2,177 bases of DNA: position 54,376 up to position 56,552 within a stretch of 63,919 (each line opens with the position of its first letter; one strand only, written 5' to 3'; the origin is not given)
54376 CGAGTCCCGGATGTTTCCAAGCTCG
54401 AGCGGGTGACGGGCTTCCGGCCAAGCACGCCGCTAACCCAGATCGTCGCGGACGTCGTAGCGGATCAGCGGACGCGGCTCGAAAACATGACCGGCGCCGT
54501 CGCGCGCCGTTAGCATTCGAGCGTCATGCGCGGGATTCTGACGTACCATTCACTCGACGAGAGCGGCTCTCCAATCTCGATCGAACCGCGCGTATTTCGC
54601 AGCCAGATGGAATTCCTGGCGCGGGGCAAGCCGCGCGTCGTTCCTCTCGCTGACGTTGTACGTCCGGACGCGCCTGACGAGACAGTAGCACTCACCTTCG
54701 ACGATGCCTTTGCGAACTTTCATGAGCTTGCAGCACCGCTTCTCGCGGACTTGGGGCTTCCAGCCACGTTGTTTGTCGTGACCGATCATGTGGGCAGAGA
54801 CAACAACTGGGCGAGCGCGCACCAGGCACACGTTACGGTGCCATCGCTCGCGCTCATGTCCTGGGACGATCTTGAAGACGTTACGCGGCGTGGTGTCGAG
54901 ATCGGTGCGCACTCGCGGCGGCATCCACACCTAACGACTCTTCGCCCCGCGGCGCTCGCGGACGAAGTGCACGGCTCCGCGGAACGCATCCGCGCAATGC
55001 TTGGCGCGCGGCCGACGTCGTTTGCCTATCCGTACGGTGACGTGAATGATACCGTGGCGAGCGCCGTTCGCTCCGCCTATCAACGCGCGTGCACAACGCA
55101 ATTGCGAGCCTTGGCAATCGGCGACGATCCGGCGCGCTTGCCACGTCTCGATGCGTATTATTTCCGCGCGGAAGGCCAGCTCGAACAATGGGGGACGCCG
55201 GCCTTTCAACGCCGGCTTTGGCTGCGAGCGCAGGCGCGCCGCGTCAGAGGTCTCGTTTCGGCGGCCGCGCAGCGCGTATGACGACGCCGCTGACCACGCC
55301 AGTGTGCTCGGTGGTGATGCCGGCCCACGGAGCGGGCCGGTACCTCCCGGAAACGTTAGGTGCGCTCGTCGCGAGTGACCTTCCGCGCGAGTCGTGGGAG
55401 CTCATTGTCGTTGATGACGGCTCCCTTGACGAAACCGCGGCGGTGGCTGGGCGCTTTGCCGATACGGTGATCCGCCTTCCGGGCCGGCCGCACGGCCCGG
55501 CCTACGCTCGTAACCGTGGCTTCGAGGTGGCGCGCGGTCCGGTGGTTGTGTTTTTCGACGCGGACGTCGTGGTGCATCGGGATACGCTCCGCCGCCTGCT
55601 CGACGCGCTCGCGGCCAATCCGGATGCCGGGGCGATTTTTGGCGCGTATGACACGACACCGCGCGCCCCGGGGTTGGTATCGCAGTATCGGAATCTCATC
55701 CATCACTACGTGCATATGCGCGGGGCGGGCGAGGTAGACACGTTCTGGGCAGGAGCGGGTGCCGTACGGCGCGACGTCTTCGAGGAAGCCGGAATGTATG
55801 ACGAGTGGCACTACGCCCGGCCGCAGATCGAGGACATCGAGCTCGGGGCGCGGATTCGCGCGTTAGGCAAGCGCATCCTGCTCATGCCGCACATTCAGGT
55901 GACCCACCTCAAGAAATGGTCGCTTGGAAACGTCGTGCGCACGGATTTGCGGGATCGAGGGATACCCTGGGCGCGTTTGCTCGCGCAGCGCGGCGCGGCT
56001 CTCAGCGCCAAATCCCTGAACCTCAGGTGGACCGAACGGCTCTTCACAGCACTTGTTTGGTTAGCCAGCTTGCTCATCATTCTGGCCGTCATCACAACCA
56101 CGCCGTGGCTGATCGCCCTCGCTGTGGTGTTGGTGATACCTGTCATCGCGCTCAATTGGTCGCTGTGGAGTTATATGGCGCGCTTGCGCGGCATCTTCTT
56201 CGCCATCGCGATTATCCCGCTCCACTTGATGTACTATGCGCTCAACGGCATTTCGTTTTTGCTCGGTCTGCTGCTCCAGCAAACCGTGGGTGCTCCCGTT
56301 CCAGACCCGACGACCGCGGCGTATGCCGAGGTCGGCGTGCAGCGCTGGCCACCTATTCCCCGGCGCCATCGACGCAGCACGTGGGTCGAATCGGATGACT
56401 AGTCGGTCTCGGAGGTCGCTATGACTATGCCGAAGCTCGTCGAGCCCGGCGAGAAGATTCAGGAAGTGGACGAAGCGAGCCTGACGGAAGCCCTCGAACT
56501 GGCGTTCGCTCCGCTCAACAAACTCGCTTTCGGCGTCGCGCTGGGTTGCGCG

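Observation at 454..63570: Hyper-abundant non-palindromic octamer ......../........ scattered through genes and spacers (uptake-sequence or HIP1-like behaviour)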

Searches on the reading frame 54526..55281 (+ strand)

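Call 14: search_protein_families(library=pfam, max_evalue=0.01, proteins=[window:54526-55281:+])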
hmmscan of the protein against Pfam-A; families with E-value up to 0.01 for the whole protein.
window:54526-55281:+ (251 aa): 1 family
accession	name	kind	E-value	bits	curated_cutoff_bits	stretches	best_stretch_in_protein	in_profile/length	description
PF01522.26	Polysacc_deac_1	-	7.1e-27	94.3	23.1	1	48-184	3-119/124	Polysaccharide deacetylase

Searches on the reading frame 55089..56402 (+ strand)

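Call 15: search_protein_families(library=pfam, max_evalue=0.001, proteins=[window:55089-56402:+])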
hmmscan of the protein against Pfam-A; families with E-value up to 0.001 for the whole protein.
window:55089-56402:+ (437 aa): 5 families
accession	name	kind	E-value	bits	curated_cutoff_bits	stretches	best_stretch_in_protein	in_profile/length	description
PF00535.33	Glycos_transf_2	-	7.9e-27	94.7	23.3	1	74-233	1-166/168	Glycosyl transferase family 2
PF13641.12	Glyco_tranf_2_3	-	9.5e-15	55.7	27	1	72-288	2-226/230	Glycosyltransferase like family 2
PF10111.15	Glyco_tranf_2_2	-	3.4e-12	46.9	27.3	1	84-280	13-223/276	Glycosyltransferase like family 2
PF13632.12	Glyco_trans_2_3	-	2.2e-07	31.3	27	1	153-349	2-193/198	Glycosyl transferase family group 2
PF13506.12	Glyco_transf_21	-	2.5e-07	30.8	21.7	1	142-281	23-164/174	Glycosyl transferase family 21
